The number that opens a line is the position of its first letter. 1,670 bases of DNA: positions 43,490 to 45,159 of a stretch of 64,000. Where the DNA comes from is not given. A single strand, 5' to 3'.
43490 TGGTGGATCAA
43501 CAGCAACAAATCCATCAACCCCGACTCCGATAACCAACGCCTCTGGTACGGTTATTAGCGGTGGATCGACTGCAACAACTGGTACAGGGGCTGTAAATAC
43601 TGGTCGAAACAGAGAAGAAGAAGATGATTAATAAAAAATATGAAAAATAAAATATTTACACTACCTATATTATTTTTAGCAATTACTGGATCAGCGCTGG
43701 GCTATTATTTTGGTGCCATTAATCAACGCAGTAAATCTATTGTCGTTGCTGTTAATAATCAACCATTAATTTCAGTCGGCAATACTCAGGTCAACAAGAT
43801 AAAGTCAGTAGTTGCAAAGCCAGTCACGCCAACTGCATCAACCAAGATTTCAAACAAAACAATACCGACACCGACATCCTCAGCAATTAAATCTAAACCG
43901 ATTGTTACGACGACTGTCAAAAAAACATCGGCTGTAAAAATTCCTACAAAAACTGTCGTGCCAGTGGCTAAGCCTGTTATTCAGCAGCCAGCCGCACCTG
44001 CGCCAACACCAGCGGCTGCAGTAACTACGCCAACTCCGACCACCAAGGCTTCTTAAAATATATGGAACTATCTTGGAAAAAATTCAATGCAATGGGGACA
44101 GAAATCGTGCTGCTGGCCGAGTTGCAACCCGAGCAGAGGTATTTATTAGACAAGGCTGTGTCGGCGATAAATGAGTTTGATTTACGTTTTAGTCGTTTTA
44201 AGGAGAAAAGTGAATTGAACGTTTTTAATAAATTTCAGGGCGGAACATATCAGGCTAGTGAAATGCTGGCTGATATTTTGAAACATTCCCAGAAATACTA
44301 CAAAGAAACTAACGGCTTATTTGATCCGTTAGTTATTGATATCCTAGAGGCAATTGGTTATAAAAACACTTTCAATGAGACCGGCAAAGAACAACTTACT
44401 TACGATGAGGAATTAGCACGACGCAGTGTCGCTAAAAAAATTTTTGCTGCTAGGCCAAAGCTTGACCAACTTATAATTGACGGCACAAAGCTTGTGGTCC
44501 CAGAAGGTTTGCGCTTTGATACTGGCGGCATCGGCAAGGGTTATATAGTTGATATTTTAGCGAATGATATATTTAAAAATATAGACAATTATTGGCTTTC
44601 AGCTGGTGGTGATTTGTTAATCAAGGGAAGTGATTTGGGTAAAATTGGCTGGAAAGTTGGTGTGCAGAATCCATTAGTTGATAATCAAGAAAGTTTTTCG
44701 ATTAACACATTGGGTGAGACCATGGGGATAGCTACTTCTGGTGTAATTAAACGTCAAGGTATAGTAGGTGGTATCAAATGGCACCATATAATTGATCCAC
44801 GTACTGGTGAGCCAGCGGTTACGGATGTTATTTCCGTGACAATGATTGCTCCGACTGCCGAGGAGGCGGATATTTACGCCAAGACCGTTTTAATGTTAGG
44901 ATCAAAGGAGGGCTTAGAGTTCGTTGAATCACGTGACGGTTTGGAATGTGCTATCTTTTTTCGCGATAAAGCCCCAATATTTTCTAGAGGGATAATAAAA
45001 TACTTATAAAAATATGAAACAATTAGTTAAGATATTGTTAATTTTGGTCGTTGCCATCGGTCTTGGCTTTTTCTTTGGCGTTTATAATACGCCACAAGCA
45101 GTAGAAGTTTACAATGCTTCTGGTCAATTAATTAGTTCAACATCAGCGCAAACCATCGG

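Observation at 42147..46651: Operon encoding a split NOX-like oxidoreductase (separate FAD/NAD(P)H and bis-heme membrane subunits) together with ApbE, a mucin-like anchor protein and a TerC-like protein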

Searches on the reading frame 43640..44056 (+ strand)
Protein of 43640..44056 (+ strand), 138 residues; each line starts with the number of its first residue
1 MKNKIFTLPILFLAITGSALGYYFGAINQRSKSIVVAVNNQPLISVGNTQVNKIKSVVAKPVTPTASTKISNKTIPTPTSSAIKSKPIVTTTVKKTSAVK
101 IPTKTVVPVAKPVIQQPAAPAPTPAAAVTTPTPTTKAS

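Call 3: search_protein_families(library=pfam, proteins=[window:43640-44056:+], max_evalue=0.1)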
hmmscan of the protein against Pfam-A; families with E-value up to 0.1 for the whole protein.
window:43640-44056:+ (138 aa): 0 families

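Call 4: search_protein_families(library=ncbifam, proteins=[window:43640-44056:+], max_evalue=0.1)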
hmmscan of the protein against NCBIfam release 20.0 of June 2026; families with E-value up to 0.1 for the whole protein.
window:43640-44056:+ (138 aa): 0 families

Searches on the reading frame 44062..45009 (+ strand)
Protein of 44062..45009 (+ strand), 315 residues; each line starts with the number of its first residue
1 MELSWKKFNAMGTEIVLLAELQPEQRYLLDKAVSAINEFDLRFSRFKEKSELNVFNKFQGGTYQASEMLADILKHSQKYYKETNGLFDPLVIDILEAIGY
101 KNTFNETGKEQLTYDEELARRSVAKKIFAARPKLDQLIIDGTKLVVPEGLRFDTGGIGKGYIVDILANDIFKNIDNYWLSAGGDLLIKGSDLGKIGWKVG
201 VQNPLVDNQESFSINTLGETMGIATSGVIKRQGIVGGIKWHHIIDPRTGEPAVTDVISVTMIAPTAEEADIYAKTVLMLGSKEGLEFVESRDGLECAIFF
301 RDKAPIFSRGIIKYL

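Call 3: search_protein_families(library=pfam, proteins=[window:44062-45009:+], max_evalue=0.1)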
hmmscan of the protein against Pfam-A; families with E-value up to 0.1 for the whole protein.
window:44062-45009:+ (315 aa): 1 family
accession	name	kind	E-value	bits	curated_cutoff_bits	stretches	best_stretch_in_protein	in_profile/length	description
PF02424.20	ApbE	-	1.5e-53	182.5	25.6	1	11-297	1-265/266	ApbE family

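Call 4: search_protein_families(library=ncbifam, proteins=[window:44062-45009:+], max_evalue=0.1)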
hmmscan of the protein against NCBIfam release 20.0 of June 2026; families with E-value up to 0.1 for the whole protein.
window:44062-45009:+ (315 aa): 1 family
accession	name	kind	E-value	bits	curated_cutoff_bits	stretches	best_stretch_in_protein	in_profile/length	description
NF007774.0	PRK10461.1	equivalog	1.6e-26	93.1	498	1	11-296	42-324/351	FAD:protein FMN transferase ApbE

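Call 51: search_solved_structures(query=window:44062-45009:+, max_evalue=1e-10, show_alignments=3)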
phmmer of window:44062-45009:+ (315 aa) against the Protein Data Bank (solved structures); distinct sequences matched with E-value up to 1e-10: 13.
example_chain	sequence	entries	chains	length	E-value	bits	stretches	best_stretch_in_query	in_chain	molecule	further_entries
1vrm_A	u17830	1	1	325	2.1e-24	89.6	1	10-283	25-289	hypothetical protein TM1553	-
4xgw_A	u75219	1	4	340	6.2e-22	81.5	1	29-297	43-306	FAD:protein FMN transferase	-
6nxi_A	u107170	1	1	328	1.3e-21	80.4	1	36-291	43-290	FAD:protein FMN transferase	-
2o18_A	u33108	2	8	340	2.2e-21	79.6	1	29-297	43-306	Thiamine biosynthesis lipoprotein apbE | FAD:protein FMN transferase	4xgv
4xgx_A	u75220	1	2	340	1.4e-20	77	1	30-297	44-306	FAD:protein FMN transferase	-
7esa_A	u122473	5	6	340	3.2e-20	75.8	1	11-307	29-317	FAD:protein FMN transferase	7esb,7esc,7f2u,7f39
6nxj_A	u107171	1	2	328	3.4e-20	75.7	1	36-291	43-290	FAD:protein FMN transferase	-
3pnd_A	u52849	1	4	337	2.4e-19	72.9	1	33-299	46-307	Thiamine biosynthesis lipoprotein ApbE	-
4xdt_A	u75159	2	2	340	2.5e-18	69.6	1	140-312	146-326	FAD:protein FMN transferase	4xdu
4ifu_A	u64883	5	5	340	7.3e-18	68.1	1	145-312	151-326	FAD:protein FMN transferase | Thiamine biosynthesis lipoprotein ApbE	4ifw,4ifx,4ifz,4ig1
7mgt_A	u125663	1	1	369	9.3e-18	67.7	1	145-312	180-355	FAD:protein FMN transferase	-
5mgy_H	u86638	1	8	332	2e-17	66.7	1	30-298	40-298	FAD:protein FMN transferase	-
4xdr_A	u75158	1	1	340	9.5e-17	64.4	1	145-312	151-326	FAD:protein FMN transferase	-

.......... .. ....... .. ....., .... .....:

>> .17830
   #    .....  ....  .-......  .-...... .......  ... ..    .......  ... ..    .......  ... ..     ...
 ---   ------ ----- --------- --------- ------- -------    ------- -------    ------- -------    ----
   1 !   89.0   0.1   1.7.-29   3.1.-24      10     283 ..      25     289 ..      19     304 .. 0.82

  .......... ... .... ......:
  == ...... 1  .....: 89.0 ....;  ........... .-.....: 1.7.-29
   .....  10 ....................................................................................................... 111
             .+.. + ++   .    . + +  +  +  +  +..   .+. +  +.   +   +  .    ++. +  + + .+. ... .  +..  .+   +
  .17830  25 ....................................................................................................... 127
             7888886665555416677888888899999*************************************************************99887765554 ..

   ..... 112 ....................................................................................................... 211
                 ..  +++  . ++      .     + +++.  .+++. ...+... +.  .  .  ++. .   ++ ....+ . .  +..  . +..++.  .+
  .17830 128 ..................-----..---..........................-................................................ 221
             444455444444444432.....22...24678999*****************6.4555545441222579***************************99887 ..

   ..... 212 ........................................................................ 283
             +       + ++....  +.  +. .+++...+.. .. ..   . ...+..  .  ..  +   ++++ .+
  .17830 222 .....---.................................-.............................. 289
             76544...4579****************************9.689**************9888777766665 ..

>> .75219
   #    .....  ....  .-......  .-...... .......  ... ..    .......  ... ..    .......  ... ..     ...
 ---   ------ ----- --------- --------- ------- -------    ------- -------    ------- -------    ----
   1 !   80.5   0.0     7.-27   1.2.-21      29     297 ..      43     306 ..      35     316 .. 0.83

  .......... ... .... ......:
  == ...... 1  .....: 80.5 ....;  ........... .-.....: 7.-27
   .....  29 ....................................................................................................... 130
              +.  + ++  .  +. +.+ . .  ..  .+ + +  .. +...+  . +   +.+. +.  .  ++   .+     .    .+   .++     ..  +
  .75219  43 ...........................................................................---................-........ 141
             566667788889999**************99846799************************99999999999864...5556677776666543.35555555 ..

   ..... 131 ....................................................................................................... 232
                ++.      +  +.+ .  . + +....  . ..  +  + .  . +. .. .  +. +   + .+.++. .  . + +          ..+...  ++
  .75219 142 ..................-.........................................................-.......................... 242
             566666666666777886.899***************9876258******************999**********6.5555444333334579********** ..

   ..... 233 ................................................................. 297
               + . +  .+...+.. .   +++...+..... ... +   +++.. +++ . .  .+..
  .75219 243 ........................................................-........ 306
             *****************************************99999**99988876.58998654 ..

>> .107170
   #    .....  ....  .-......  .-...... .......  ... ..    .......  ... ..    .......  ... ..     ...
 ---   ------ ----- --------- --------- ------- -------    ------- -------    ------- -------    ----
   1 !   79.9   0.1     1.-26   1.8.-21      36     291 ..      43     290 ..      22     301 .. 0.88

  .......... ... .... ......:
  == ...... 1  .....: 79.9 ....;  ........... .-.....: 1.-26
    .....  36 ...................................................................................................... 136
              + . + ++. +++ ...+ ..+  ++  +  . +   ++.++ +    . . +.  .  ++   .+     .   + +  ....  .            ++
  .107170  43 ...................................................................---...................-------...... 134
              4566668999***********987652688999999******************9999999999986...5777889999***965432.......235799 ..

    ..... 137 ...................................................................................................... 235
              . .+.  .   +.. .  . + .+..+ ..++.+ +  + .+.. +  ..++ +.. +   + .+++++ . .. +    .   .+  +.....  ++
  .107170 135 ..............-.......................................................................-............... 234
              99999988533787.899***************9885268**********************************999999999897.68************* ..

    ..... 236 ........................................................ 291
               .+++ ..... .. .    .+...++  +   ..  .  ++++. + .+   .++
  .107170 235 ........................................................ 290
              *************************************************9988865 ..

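Call 61: find_homologous_proteins(query=window:44062-45009:+, max_evalue=1e-20)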
Query window:44062-45009:+ (315 aa): 710 proteins with E <= 1e-20 among 3951 candidates; the best 120 are listed.
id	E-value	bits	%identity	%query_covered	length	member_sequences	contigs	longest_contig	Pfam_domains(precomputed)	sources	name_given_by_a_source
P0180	1.2e-205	700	100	100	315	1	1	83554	PF02424.21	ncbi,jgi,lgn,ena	ncbi:MAG: FAD:protein FMN transferase [bacterium]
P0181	3.1e-158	544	78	100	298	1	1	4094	PF02424.21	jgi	jgi:FAD:protein FMN transferase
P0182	1.5e-152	525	74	97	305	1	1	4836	PF02424.21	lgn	-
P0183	4.2e-118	412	55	100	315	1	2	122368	PF02424.21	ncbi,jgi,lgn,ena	ncbi:MAG: FAD:protein FMN transferase [Candidatus Falkowbacteria bacterium]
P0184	3.2e-114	399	55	100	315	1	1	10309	PF02424.21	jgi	jgi:thiamine biosynthesis lipoprotein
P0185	8.6e-114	398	55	100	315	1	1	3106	PF02424.21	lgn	-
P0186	4.6e-112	392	56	100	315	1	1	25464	PF02424.21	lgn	-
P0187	1.3e-110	388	54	100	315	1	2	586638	PF02424.21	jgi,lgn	jgi:thiamine biosynthesis lipoprotein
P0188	7.5e-109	382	52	100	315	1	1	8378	PF02424.21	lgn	-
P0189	2.5e-107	377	52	100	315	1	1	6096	PF02424.21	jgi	jgi:thiamine biosynthesis lipoprotein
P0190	6.0e-107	376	53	100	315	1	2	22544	PF02424.21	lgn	-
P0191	8.9e-98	345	52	100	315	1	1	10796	PF02424.21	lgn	-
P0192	3.2e-95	337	51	100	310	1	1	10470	PF02424.21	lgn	-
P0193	5.7e-95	336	50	100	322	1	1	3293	PF02424.21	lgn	-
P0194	5.7e-94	333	50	100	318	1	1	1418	PF02424.21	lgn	-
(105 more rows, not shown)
